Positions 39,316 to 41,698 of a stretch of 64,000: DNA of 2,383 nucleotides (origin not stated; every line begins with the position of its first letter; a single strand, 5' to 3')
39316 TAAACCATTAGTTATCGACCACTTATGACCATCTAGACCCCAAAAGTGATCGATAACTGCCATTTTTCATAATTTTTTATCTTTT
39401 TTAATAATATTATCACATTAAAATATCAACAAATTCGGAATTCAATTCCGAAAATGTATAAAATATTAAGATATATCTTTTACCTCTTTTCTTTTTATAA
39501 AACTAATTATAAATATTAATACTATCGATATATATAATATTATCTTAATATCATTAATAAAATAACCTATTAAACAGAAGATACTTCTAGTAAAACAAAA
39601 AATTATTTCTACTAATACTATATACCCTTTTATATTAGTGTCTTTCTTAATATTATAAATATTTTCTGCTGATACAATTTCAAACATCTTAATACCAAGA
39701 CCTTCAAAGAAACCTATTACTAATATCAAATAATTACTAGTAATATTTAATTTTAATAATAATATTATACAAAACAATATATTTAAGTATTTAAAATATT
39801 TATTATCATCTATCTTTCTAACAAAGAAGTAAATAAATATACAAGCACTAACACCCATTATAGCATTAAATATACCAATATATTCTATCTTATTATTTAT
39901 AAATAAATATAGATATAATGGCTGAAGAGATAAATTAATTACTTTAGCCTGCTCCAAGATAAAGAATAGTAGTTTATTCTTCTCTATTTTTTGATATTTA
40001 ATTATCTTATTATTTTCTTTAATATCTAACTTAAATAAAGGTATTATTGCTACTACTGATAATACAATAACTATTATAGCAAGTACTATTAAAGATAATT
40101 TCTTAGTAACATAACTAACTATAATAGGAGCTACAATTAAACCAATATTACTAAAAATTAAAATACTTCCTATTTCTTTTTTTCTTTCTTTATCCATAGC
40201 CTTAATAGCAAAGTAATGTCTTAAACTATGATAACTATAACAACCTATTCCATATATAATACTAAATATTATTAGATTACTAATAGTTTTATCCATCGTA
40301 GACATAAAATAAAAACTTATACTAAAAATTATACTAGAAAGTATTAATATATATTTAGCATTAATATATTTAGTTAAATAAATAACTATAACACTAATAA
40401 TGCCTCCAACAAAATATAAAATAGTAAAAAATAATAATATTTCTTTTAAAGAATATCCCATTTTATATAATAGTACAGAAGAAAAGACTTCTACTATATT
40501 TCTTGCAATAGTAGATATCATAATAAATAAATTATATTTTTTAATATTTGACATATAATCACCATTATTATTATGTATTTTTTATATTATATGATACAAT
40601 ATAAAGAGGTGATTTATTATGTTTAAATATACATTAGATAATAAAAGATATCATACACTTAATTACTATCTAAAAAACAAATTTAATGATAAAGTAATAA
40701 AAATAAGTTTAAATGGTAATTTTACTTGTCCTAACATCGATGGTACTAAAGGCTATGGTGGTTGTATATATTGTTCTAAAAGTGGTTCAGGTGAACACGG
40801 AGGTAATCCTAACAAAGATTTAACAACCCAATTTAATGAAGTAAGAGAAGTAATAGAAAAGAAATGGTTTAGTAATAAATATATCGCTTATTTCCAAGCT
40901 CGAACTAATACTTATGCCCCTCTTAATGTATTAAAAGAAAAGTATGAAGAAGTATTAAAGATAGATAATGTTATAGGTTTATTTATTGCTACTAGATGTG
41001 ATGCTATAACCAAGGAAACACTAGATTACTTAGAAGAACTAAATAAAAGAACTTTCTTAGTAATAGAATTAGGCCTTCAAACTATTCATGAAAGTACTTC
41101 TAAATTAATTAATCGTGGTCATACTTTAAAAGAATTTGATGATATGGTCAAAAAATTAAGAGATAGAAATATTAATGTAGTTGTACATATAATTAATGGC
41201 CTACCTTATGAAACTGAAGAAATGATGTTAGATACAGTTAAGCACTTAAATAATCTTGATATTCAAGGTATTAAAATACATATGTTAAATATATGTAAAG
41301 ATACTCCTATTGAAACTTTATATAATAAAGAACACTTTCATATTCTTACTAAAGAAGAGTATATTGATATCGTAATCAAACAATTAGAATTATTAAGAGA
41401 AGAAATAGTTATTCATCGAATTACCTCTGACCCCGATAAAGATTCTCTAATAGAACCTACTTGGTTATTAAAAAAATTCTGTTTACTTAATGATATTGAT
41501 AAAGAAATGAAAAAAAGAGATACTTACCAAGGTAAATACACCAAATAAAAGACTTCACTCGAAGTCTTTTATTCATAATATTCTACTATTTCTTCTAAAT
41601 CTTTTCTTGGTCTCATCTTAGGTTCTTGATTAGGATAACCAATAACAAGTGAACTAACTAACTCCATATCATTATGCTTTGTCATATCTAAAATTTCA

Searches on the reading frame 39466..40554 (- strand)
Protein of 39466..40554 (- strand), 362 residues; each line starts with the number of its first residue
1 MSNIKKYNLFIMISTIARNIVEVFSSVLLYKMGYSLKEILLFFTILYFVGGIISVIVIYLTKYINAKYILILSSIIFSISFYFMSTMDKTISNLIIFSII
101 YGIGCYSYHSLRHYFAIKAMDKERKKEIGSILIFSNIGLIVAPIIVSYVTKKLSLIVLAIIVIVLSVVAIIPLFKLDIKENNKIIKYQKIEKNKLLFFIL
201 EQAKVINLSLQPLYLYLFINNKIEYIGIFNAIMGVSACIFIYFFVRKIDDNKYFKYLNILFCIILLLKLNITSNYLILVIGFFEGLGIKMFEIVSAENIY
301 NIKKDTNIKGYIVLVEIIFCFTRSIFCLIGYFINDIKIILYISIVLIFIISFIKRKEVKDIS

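Call 63: search_protein_families(library=pfam, max_evalue=1e-12, proteins=[window:39466-40554:-])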
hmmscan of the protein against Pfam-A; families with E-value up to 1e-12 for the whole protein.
window:39466-40554:- (362 aa): 1 family
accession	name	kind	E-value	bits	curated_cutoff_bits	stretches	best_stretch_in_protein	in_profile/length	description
PF07690.21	MFS_1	-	5.1e-17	62.3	33.4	1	11-244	5-223/347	Major Facilitator Superfamily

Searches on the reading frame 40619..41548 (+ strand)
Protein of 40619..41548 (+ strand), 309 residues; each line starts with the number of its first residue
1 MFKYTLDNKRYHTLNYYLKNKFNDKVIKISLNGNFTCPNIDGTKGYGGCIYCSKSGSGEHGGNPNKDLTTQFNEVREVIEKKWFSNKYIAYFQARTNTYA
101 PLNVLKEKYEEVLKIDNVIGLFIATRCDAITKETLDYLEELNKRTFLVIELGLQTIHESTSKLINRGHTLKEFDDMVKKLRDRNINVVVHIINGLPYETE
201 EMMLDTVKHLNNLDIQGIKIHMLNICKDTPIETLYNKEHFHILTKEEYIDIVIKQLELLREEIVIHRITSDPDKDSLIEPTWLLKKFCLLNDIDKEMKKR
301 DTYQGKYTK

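Call 64: search_protein_families(library=pfam, max_evalue=1e-10, proteins=[window:40619-41548:+])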
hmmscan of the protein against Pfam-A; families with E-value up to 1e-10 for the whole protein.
window:40619-41548:+ (309 aa): 2 families
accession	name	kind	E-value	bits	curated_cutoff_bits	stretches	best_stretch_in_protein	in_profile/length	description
PF16199.10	Radical_SAM_C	-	1.7e-26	92.6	31.9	1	215-299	1-85/85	Radical_SAM C-terminal domain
PF04055.27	Radical_SAM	-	5.6e-19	69.3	29.5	1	48-209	10-165/166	Radical SAM superfamily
